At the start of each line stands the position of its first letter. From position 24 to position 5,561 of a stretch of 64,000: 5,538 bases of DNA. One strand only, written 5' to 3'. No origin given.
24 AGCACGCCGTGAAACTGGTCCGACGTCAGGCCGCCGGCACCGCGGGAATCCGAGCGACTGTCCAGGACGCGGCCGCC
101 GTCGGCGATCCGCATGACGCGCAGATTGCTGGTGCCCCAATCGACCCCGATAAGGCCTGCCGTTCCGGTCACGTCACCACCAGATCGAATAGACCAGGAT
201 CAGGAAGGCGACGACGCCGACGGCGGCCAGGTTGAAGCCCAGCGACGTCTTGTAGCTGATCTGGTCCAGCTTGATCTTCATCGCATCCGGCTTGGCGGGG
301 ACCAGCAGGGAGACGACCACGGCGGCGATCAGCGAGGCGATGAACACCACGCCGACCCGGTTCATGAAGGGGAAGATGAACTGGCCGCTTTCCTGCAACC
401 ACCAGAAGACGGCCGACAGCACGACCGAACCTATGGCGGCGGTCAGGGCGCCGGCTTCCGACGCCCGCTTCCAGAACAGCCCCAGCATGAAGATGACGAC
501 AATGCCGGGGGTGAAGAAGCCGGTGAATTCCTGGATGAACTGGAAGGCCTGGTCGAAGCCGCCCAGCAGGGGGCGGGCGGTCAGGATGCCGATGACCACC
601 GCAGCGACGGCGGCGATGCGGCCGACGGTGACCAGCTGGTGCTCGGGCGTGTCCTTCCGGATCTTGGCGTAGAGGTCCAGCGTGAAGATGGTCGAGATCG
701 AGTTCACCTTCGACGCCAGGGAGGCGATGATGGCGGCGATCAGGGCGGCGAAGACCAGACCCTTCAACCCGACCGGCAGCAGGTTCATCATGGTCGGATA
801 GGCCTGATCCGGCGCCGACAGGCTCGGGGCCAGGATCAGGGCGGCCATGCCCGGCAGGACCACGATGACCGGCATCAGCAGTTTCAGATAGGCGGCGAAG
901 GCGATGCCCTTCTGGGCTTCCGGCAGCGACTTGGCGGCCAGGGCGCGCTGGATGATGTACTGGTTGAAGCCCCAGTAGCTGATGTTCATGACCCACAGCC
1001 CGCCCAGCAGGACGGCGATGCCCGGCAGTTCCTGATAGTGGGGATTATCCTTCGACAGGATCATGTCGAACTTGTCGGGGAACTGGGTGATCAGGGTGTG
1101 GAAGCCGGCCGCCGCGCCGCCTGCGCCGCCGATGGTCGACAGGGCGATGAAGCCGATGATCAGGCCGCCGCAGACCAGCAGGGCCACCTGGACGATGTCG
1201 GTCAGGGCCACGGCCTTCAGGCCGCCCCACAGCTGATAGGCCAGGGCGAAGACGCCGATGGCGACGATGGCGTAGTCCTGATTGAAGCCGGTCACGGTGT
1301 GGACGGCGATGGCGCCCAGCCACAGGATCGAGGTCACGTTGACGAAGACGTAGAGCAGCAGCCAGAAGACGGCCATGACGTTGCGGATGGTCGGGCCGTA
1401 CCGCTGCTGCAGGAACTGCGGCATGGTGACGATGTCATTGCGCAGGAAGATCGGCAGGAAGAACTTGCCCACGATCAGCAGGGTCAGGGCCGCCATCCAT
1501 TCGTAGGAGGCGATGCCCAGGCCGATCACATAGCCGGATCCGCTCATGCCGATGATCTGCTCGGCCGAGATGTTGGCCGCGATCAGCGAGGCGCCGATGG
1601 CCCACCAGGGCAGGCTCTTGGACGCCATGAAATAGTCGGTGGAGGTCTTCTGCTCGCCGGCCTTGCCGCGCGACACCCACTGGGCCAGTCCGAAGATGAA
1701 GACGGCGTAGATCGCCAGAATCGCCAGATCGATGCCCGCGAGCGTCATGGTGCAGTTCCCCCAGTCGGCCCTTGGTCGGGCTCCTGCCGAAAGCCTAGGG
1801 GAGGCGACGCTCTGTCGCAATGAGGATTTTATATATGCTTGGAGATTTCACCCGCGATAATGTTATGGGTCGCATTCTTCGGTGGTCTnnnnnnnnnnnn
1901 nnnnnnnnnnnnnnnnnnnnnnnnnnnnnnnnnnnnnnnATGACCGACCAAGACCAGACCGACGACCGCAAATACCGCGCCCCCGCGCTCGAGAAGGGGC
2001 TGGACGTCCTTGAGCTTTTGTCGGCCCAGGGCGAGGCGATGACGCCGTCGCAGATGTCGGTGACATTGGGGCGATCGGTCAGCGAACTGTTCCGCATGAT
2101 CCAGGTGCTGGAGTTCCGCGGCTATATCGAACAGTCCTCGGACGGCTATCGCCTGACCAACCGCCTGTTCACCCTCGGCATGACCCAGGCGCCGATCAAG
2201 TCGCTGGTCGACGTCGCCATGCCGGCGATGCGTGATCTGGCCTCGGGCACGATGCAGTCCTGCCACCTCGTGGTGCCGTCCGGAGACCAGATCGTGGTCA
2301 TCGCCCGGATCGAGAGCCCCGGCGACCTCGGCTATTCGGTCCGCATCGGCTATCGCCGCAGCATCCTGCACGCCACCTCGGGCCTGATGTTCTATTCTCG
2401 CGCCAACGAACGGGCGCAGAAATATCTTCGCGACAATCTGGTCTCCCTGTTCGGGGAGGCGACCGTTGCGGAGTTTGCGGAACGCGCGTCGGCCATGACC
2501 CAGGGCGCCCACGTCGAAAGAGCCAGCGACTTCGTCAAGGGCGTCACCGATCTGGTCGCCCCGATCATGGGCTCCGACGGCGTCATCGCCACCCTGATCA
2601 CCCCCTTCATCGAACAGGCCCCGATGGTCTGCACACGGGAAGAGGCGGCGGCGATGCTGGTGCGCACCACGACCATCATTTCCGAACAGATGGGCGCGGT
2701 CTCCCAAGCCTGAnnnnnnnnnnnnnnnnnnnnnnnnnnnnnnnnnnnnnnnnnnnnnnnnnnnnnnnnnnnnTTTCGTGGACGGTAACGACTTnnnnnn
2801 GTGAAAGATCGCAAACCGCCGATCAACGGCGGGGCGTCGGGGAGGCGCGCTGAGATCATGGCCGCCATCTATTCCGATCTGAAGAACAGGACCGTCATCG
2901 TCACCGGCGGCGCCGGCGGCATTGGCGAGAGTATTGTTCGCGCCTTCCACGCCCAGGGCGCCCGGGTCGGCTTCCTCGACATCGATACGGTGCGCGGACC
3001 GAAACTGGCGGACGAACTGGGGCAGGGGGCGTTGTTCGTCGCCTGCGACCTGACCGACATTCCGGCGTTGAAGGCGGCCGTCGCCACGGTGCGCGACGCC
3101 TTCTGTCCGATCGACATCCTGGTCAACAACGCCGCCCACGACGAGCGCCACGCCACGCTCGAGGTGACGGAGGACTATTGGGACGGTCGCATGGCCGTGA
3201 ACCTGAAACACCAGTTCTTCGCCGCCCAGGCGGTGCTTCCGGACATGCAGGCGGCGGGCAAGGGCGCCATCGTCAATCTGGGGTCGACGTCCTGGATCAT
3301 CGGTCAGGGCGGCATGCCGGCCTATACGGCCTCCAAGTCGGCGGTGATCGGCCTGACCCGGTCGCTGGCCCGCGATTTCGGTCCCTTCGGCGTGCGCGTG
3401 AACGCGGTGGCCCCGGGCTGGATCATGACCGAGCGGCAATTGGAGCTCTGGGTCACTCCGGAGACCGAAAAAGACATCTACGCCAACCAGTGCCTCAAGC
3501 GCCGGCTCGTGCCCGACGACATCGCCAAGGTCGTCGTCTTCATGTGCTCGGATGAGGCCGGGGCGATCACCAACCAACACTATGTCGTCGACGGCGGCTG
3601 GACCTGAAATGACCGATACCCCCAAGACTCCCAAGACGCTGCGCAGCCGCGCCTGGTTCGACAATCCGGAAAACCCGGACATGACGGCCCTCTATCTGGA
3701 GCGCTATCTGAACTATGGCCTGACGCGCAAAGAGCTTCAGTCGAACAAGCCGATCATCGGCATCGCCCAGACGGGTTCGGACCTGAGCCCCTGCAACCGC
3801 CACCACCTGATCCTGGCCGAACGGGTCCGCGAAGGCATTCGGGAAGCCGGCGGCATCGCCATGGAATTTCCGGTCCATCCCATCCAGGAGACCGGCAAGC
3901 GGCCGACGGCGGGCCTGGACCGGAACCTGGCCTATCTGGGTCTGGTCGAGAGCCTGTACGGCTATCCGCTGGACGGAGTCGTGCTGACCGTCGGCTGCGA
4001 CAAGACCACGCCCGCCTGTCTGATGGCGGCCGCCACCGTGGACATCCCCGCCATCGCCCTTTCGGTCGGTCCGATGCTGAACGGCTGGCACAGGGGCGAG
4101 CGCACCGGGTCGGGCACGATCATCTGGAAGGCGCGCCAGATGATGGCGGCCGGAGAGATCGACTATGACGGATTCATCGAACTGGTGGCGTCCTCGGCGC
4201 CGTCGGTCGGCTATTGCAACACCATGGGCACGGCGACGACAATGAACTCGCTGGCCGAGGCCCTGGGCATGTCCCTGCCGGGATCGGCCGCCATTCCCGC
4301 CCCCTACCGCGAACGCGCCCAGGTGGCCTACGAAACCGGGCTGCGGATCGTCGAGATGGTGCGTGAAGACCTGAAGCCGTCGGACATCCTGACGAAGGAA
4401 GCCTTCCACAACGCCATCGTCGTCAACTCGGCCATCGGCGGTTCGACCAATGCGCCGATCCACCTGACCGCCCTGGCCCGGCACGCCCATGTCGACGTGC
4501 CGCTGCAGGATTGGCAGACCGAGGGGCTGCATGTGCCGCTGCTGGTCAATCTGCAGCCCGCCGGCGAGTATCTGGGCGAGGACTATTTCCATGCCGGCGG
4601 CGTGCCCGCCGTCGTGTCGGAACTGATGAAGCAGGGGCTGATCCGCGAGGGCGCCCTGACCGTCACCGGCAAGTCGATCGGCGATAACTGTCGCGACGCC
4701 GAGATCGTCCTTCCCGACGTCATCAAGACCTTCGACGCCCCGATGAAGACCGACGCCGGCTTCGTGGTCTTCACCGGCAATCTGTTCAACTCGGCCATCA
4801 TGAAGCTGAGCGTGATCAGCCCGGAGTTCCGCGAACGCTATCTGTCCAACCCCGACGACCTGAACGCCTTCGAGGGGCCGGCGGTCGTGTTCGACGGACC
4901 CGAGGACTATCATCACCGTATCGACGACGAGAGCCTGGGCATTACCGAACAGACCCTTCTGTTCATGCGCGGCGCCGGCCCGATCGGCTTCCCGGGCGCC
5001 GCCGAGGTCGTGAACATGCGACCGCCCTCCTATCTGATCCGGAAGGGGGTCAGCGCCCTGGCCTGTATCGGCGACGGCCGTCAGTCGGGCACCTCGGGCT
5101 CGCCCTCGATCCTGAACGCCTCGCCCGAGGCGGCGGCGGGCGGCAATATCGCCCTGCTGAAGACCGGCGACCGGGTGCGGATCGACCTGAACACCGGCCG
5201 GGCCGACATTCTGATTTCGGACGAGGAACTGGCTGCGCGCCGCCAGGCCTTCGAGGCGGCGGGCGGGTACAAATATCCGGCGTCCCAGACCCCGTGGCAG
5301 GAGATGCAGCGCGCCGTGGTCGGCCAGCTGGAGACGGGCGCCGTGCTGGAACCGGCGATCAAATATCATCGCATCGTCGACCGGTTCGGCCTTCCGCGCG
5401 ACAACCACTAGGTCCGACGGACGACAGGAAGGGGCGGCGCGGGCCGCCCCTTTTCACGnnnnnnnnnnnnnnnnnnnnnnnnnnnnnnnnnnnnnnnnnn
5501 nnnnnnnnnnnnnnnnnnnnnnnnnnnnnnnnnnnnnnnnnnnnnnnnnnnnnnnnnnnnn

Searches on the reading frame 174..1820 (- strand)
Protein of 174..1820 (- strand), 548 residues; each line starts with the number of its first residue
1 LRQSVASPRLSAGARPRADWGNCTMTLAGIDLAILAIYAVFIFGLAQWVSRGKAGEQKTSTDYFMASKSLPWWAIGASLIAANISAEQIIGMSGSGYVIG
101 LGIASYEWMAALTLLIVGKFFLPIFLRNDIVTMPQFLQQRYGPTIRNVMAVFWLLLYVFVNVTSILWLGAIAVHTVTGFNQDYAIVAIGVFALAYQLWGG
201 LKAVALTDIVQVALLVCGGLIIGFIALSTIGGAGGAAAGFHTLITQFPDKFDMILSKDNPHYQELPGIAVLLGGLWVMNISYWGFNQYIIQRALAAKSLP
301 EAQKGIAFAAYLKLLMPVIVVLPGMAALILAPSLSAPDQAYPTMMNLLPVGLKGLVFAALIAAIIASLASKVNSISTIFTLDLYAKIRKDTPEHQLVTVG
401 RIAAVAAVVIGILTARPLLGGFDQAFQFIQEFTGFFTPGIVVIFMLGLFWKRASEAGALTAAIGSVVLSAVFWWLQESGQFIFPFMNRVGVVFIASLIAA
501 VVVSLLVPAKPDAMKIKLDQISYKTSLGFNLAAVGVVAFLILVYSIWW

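Call 9: search_protein_families(library=pfam, proteins=[window:174-1820:-])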
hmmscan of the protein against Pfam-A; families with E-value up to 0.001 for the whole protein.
window:174-1820:- (548 aa): 1 family
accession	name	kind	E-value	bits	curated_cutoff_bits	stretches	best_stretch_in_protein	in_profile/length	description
PF00474.23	SSF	-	7.7e-66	223.1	22.8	1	63-463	1-404/406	Sodium:solute symporter family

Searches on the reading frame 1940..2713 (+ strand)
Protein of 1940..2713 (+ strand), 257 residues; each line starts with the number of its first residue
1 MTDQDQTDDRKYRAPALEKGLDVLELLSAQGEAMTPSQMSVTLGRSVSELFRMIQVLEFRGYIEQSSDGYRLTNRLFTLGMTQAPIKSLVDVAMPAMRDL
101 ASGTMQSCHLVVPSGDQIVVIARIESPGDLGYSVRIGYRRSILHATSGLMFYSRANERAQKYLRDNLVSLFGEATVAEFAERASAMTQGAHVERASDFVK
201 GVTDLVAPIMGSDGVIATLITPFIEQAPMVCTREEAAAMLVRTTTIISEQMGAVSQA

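Call 9: search_protein_families(library=pfam, proteins=[window:1940-2713:+])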
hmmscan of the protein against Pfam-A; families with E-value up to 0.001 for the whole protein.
window:1940-2713:+ (257 aa): 2 families
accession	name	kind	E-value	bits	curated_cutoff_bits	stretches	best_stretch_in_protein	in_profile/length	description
PF09339.16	HTH_IclR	-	1e-10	41.7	22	1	16-66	1-51/52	IclR helix-turn-helix domain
PF01614.24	IclR_C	-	1.2e-07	31.9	24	1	88-179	8-100/174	Bacterial transcriptional regulator IclR C-terminal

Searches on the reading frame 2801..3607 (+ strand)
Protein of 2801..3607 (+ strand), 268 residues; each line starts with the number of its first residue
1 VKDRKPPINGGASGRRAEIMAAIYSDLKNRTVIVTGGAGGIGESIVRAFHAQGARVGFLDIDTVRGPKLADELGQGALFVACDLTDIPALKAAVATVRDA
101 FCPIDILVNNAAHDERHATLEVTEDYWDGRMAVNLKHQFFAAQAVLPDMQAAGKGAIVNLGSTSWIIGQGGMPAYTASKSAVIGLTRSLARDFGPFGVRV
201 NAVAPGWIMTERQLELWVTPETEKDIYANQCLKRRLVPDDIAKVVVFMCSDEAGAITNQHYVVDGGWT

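Call 9: search_protein_families(library=pfam, proteins=[window:2801-3607:+])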
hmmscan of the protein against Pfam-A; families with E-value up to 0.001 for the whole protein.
window:2801-3607:+ (268 aa): 6 families
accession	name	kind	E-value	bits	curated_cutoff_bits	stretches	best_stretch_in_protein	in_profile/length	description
PF13561.12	adh_short_C2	-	1.6e-58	198.5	27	1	38-268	3-236/236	Enoyl-(Acyl carrier protein) reductase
PF00106.31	adh_short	-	2.6e-49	167.8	26.6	1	31-213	2-187/195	short chain dehydrogenase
PF08659.16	KR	-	3.8e-08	33.9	22.6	1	31-187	2-161/180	KR domain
PF05368.20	NmrA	-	2.8e-07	30.9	27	1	29-105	2-78/298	NmrA-like family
PF01370.27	Epimerase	-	7.4e-07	29.3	20.9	1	32-134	1-95/240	NAD dependent epimerase/dehydratase family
PF23441.1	SDR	-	0.00032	20.6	27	0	79-221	65-203/258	SDR-like rossmann domain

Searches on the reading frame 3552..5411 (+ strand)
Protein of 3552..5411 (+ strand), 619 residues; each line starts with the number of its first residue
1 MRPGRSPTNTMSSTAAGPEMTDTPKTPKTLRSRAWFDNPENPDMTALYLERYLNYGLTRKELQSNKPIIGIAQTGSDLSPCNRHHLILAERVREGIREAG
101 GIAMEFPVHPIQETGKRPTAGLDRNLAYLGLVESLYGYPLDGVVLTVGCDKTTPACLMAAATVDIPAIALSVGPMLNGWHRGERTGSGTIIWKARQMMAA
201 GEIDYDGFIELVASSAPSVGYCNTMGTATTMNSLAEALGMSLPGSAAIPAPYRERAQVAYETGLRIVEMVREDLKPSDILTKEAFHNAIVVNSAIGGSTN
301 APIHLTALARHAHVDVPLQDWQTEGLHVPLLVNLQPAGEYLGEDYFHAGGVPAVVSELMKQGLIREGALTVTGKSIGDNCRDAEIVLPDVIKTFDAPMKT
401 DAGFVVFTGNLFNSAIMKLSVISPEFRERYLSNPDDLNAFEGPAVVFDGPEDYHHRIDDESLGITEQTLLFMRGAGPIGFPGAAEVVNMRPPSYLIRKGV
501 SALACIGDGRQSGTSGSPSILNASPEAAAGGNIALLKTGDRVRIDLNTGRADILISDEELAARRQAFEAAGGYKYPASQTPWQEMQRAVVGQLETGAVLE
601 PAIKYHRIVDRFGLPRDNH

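Call 9: search_protein_families(library=pfam, proteins=[window:3552-5411:+])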
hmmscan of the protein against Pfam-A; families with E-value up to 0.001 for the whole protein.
window:3552-5411:+ (619 aa): 2 families
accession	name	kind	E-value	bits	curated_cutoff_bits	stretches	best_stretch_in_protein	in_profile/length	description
PF00920.27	ILVD_EDD_N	-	2.3e-102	342.8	27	1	66-379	1-316/316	Dihydroxy-acid/6-phosphogluconate dehydratase N-terminal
PF24877.1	ILV_EDD_C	-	9e-46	156.1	27.7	1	389-597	1-191/191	Dihydroxy-acid/6-phosphogluconate dehydratase C-terminal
